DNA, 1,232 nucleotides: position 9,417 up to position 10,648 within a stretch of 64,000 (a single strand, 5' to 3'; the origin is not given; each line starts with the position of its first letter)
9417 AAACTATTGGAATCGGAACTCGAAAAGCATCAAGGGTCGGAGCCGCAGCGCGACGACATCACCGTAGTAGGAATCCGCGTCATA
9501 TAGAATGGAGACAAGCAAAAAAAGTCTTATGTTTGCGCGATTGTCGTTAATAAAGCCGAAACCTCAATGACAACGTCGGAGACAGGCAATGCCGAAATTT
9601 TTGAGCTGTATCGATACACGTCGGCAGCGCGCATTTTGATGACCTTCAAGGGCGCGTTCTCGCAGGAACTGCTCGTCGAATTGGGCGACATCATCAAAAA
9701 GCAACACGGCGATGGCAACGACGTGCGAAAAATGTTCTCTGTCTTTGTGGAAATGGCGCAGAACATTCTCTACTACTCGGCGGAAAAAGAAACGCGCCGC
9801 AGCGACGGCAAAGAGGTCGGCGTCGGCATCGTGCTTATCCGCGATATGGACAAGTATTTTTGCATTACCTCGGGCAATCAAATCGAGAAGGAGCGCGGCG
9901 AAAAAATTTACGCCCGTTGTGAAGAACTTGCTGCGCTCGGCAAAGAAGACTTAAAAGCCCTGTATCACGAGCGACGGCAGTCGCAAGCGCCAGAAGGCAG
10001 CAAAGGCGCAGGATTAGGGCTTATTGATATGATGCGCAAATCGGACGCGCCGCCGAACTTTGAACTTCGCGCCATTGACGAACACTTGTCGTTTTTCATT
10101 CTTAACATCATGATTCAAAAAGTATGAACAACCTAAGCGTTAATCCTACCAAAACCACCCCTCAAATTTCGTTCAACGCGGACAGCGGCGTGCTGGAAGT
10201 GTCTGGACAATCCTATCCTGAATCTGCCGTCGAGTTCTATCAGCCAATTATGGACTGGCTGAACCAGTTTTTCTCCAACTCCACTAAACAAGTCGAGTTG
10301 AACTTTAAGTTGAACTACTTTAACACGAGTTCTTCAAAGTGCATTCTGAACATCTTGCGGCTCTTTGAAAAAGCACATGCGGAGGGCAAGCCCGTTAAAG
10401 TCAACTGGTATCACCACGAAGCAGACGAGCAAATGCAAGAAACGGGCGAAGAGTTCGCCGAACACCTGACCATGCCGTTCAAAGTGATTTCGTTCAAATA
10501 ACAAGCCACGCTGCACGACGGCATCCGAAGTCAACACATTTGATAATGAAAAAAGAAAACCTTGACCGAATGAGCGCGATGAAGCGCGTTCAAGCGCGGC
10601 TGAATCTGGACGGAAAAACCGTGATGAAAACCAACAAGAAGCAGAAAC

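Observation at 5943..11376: SiaABCD-like Thr-phospho partner switch to c-di-GMP, rewired to a periplasmic double-propeller/Y_Y_Y sensor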

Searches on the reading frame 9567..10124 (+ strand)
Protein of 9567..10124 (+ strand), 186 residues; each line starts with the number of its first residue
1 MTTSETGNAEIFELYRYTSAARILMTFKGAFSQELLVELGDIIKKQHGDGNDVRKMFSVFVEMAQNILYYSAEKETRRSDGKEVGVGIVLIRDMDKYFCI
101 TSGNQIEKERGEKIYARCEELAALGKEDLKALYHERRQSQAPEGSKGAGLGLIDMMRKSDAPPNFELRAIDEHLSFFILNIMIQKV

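Call 3: search_protein_families(library=pfam, proteins=[window:9567-10124:+], max_evalue=0.01)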
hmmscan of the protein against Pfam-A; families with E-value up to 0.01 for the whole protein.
window:9567-10124:+ (186 aa): 1 family
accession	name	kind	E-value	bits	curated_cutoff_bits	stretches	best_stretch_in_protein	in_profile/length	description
PF19788.4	DUF6272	-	2.3e-38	131.3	26.6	1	45-177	4-134/134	Family of unknown function (DUF6272)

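Call 4: search_protein_families(library=ncbifam, proteins=[window:9567-10124:+], max_evalue=0.01)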
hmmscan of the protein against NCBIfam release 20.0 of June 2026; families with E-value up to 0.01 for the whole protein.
window:9567-10124:+ (186 aa): 5 families
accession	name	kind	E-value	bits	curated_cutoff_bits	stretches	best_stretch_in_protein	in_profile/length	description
NF038262.1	SiaB_fam_kinase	subfamily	4.2e-50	169.8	85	1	12-183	2-177/177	SiaB family protein kinase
NF038264.1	kinase_SiaB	equivalog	1.4e-32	112.9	225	1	17-183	8-176/176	biofilm regulation protein kinase SiaB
NF052618.1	slr1658_cyano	equivalog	4.6e-05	23.1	200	1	68-184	77-188/191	slr1658 family protein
NF047703.1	slr1658_superfam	superfamily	0.00022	20.7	100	1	81-173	86-173/185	slr1658 superfamily regulator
TIGR03193.1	4hydroxCoAred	equivalog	0.00068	19.6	257.8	1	78-169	37-125/148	4-hydroxybenzoyl-CoA reductase subunit gamma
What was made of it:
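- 9567..10127 (+): Gene 2: SiaB-family Ser/Thr kinase (186 aa, GHKL-like). NCBIfam SiaB_fam_kinase 169.8 bits against a cutoff of 85 (calls 3, 4).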

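Call 6: search_solved_structures(query=window:9567-10124:+, max_evalue=1, show_alignments=2)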
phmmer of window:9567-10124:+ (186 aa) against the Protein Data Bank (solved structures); distinct sequences matched with E-value up to 1: 7.
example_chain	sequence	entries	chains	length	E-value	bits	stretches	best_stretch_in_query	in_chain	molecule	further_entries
6kko_A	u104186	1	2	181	6.4e-20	75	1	19-181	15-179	Putative serine phosphatase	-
1rm6_C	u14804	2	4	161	0.0084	19.3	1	78-169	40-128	4-hydroxybenzoyl-CoA reductase gamma subunit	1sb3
7dqx_A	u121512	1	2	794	0.11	15.7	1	44-100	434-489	6-hydroxypseudooxynicotine dehydrogenase complex subunit gamma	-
7r81_Q2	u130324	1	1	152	0.14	15.3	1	119-178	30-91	Ribosomal protein S12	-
7olc_SP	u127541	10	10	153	0.21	14.7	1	118-178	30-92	40S ribosomal protein s15-like protein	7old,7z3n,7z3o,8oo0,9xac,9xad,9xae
4zv6_A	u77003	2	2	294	0.37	13.9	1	48-126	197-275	AlphaRep-7 | alpha-Rep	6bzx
6xu6_AP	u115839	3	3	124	0.83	12.8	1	119-178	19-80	GEO07301p1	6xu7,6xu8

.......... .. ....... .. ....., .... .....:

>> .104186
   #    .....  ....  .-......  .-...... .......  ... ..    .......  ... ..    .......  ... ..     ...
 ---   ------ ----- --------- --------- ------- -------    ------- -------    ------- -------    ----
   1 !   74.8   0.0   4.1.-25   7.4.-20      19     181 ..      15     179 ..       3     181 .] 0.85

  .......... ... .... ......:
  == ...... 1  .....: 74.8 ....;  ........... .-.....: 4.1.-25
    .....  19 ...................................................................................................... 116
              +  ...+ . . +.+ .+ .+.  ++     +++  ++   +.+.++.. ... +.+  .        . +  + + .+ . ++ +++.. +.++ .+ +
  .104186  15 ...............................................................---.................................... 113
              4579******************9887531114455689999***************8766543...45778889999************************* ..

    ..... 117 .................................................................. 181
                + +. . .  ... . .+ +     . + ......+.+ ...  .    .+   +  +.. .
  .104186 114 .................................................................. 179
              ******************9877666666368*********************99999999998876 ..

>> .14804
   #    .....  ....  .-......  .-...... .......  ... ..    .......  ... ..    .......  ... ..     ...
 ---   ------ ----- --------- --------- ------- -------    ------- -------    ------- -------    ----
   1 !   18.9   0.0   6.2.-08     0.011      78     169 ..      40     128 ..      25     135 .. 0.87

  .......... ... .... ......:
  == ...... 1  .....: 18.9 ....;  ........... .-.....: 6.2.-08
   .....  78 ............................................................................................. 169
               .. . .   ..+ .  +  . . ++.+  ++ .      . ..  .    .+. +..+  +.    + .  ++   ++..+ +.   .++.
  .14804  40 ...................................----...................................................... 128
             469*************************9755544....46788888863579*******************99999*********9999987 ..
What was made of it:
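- On SiaABCD module (P. aeruginosa type): PDB SiaB match E 6e-20 (call 6).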

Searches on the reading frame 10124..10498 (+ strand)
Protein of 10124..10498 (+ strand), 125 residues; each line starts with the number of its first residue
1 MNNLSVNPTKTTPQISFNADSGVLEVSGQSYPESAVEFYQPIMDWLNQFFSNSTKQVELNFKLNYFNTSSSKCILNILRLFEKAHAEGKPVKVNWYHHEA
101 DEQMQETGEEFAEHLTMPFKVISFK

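Call 3: search_protein_families(library=pfam, proteins=[window:10124-10498:+], max_evalue=0.01)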
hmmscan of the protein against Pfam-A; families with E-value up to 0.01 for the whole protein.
window:10124-10498:+ (125 aa): 1 family
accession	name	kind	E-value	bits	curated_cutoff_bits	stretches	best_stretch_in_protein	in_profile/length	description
PF09345.15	SiaC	-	4.7e-47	159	24.5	1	7-123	2-119/120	SiaC family regulatory phosphoprotein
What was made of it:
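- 10124..10501 (+): Gene 3: SiaC-family phosphoprotein (125 aa); its start overlaps the gene 2 stop (ATGA). Pfam SiaC 159 bits (call 3).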

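Call 4: search_protein_families(library=ncbifam, proteins=[window:10124-10498:+], max_evalue=0.01)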
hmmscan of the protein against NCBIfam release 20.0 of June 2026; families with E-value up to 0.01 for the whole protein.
window:10124-10498:+ (125 aa): 2 families
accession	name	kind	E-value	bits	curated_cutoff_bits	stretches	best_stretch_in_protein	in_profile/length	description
NF038265.1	phos_prot_SiaC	equivalog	3.5e-36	123.9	150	1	2-122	1-121/122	biofilm regulation phosphoprotein SiaC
NF047705.1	slr1659_superfam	superfamily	0.001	19.4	100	1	14-75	9-70/111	slr1659 superfamily regulator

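Call 5: search_solved_structures(query=window:10124-10498:+, max_evalue=1, show_alignments=3)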
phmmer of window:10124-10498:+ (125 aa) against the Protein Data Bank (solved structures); distinct sequences matched with E-value up to 1: 4.
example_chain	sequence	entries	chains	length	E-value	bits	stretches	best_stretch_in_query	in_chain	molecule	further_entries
6kko_C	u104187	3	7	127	5.3e-26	94.1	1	1-121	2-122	DUF1987 domain-containing protein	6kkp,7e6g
6k4f_U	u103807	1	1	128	5.4e-26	94.1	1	1-121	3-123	DUF1987 domain-containing protein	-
4en6_A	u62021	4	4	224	0.015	18.5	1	29-83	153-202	Hemagglutinin components HA-22/23/53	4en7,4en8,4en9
2zoe_A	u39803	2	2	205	0.018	18.2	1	29-83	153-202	Hemagglutinin components HA3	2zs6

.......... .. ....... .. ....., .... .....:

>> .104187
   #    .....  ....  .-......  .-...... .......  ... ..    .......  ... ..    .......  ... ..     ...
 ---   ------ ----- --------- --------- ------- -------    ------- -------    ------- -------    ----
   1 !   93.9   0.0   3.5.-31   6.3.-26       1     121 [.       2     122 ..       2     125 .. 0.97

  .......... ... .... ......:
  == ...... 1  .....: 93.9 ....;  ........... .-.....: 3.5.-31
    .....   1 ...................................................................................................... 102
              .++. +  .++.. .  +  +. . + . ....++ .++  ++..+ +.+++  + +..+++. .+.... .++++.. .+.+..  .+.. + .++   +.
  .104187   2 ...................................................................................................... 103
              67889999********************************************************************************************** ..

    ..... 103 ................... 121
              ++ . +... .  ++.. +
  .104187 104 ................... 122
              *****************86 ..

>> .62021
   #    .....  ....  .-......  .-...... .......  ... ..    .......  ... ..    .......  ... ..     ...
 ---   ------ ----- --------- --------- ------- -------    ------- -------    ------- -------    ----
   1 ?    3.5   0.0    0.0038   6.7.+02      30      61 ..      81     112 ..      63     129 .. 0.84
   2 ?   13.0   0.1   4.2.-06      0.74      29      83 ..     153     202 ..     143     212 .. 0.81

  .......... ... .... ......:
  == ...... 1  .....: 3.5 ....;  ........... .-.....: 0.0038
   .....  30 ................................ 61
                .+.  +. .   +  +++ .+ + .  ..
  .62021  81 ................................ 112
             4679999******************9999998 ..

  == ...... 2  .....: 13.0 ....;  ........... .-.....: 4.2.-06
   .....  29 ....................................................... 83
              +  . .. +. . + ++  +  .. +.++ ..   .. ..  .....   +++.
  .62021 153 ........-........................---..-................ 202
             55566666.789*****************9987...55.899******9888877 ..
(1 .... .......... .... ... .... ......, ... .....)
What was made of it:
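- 10124..10501 (+): PDB 6kko_C/6k4f, E 5e-26, gapless over residues 1-121 (call 5).
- Checked: Thr68 of gene 3 aligns without gaps to Thr68 of P. aeruginosa SiaC (PDB 6kko/6k4f, E 5e-26, call 5).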

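Call 29: find_related_loci(query=A1, collection=genome_contigs, flank=10000)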
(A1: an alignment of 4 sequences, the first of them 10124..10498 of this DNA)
Query A1 (125 aa) in genome_contigs; peptide patterns used: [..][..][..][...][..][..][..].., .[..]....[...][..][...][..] (x = any residue, [..] = any of these).
600 stretches matched a pattern (row limit reached: there are more); 592 encode a relative of the query (tblastn E <= 1e-3); the best 80 are kept; 80 distinct loci.
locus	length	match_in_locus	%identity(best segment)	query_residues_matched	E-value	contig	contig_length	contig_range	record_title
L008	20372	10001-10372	73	1-125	2e-61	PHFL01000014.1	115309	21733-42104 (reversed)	MAG: Candidatus Thermochlorobacter aerophilum isolate OS 1113211796243, whole genome shotgun sequence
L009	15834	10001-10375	53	1-124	3e-44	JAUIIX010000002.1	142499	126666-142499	MAG: bacterium isolate Co_bin.282 NODE_1239_length_142499_cov_1.573231, whole genome shotgun sequence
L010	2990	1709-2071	48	1-121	9e-42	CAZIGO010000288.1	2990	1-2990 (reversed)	MAG TPA_asm: uncultured Chitinophagales bacterium isolate SRP185896_co1_84 genome assembly, contig: NODE_55119_length_29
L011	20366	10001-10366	50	1-122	1e-41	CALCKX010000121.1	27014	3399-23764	MAG: uncultured Chloracidobacterium sp. isolate N1_Bin_MAXBIN__140_1 genome assembly, contig: c_000000741528, whole geno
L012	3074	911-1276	47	3-124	1e-38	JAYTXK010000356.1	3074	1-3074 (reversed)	MAG: Ignavibacteriota bacterium isolate GFS_5961 GFS_5961_355, whole genome shotgun sequence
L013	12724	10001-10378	48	1-125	4e-38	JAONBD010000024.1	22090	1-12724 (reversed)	Candidatus Kapaibacterium sp. isolate AH-545-I02 AH-545-I02_NODE_24, whole genome shotgun sequence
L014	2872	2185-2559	45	1-125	3e-38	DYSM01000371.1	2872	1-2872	MAG TPA_asm: Draconibacterium orientale isolate SulCav_PC08_3_8_40_26 SulCav_PC08-3_31604_length_2872_cov_15.989350, who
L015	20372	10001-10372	44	1-124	3e-38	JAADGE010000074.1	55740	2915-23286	MAG: Chlorobiota bacterium isolate M_MetaBat.100 contig-127_858, whole genome shotgun sequence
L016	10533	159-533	42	1-125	6e-38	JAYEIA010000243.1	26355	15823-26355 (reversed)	MAG: Bacteroidota bacterium isolate MAG203 MAG203_243, whole genome shotgun sequence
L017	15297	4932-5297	44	1-122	3e-37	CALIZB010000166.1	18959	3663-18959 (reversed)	MAG: uncultured Bacteroidia bacterium isolate N1_Bin_MAXBIN__037_1 genome assembly, contig: c_000000072541, whole genome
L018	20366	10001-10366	43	1-122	3e-37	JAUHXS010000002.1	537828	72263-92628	MAG: Bacteroidia bacterium isolate 3_bin.19 NODE_24_length_537828_cov_5.030441, whole genome shotgun sequence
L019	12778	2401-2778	43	1-125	2e-36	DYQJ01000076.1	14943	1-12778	MAG TPA_asm: Draconibacterium orientale isolate SulCav_GS10_10_3_33_19 SulCav_GS10_10_6128_length_14943_cov_10_238246, w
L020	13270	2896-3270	42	1-125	1e-36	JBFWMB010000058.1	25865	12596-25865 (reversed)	MAG: Salinivirgaceae bacterium isolate CA_2019_NHSR_8 NODE_4368_length_25865_cov_5.187427_NHSR, whole genome shotgun seq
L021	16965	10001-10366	45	1-122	2e-36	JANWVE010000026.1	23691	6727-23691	MAG: Bacteroidia bacterium isolate SKYG108 NODE_26_length_23691_cov_21.003557, whole genome shotgun sequence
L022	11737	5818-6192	42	1-125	1e-36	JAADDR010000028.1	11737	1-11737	MAG: Chlorobiota bacterium isolate L_MaxBin.195 contig-127_6296, whole genome shotgun sequence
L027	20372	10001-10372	44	1-124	3e-36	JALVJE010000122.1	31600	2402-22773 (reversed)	MAG: Bacteroidales bacterium isolate A1_metabat2_scaf2bin.020 A1_NODE_296_length_31600_cov_3.961904, whole genome shotgu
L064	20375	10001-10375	42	1-125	3e-35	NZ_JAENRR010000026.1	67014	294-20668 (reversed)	Carboxylicivirga marina strain N1Y132 NODE_26_length_67014_cov_99.595112, whole genome shotgun sequence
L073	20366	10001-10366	43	1-122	3e-35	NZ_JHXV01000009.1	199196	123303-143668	Crocinitomix catalasitica ATCC 23190 T367DRAFT_scaffold00007.7_C, whole genome shotgun sequence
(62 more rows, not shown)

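Call 36: search_protein_families(library=pfam, proteins=[L064:3948-5495:+, L064:5596-7197:+, L064:7196-7831:+, L064:7818-8348:+, L064:8336-9277:+, L064:10425-13520:-, L064:13581-14075:-, L027:8077-9279:+, L073:10374-10970:+], max_evalue=0.001)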
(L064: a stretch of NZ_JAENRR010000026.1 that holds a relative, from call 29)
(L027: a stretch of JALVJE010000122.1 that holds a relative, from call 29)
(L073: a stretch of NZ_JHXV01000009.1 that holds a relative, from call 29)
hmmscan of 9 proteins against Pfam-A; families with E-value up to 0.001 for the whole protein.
L064:3948-5495:+ (516 aa): 6 families
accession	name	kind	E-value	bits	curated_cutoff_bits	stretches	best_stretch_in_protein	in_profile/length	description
PF00958.27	GMP_synt_C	-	4.2e-43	145.8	27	1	426-515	3-92/92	GMP synthase C terminal domain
PF00117.34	GATase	-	1.1e-40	139.8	22.8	1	14-192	2-188/190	Glutamine amidotransferase class-I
PF02540.23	NAD_synthase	-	3.6e-09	36.5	21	1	216-283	14-82/242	NAD synthase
PF07722.19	Peptidase_C26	-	5.6e-09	36.5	20.5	1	74-176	100-219/219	Peptidase C26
PF00764.25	Arginosuc_synth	-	4.6e-05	24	27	1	222-289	1-68/162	Arginosuccinate synthase N-terminal HUP domain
PF03054.22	tRNA_Me_trans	-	0.00079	19.6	20.6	0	222-255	2-34/202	tRNA methyl transferase HUP domain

L064:5596-7197:+ (534 aa): 5 families
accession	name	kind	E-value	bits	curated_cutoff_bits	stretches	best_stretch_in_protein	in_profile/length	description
PF03572.23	Peptidase_S41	-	4.2e-51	173.2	24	1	194-349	1-157/165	Peptidase family S41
PF22694.1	CtpB_N-like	-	3.6e-11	43.8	27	1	32-78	36-83/85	Activating protease CtpB N-terminal domain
PF17820.7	PDZ_6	-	7.2e-10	38.9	27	1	108-164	2-54/54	PDZ domain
PF13180.12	PDZ_2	-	1.9e-09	38.1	27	1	95-171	3-76/80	PDZ domain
PF00595.29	PDZ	-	5.9e-07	30.2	23.2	1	93-163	10-81/81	PDZ domain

L064:7196-7831:+ (212 aa): 1 family
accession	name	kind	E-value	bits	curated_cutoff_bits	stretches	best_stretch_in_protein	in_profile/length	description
PF04973.17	NMN_transporter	-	3.4e-49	167.6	27.3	1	20-205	3-175/175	Nicotinamide mononucleotide transporter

L064:7818-8348:+ (177 aa): 1 family
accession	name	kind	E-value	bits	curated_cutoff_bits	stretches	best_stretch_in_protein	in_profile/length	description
PF13521.12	AAA_28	-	9.7e-25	88.1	27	1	11-164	2-164/164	AAA domain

L064:8336-9277:+ (314 aa): 1 family
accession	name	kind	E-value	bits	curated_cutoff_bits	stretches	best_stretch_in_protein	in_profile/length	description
PF00132.30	Hexapep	-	3.3e-09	36.5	27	1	255-290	1-36/36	Bacterial transferase hexapeptide (six repeats)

L064:10425-13520:- (1032 aa): 4 families
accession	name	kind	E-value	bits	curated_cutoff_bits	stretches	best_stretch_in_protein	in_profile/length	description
PF00005.33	ABC_tran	-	7e-31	108.1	25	1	267-418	1-137/137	ABC transporter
PF01061.29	ABC2_membrane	-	4.9e-19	69.1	26.9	1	567-786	2-210/211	ABC-2 type transporter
PF19055.6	ABC2_membrane_7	-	0.00015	21.2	22.7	1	447-483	1-37/410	ABC-2 type transporter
PF03193.22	RsgA_GTPase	-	0.00026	21.3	30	0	270-300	100-129/174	RsgA GTPase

L064:13581-14075:- (165 aa): 0 families

L027:8077-9279:+ (401 aa): 3 families
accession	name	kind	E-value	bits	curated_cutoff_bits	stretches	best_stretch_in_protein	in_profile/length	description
PF01170.24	UPF0020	-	1.9e-44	152.2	22.3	1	177-381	1-194/197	RMKL-like, methyltransferase domain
PF02926.22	THUMP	-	1.1e-20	74.2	20.6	1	82-168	2-84/84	THUMP domain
PF22020.1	RlmL_1st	-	2.9e-15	56.4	27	1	20-73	3-55/55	RlmL ferredoxin-like domain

L073:10374-10970:+ (199 aa): 2 families
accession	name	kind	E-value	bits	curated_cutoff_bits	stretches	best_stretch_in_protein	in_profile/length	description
PF01121.26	CoaE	-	1.4e-40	139.3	27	1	10-182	3-177/180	Dephospho-CoA kinase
PF13238.12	AAA_18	-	1.3e-05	26.1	29.4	1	10-151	1-114/128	AAA domain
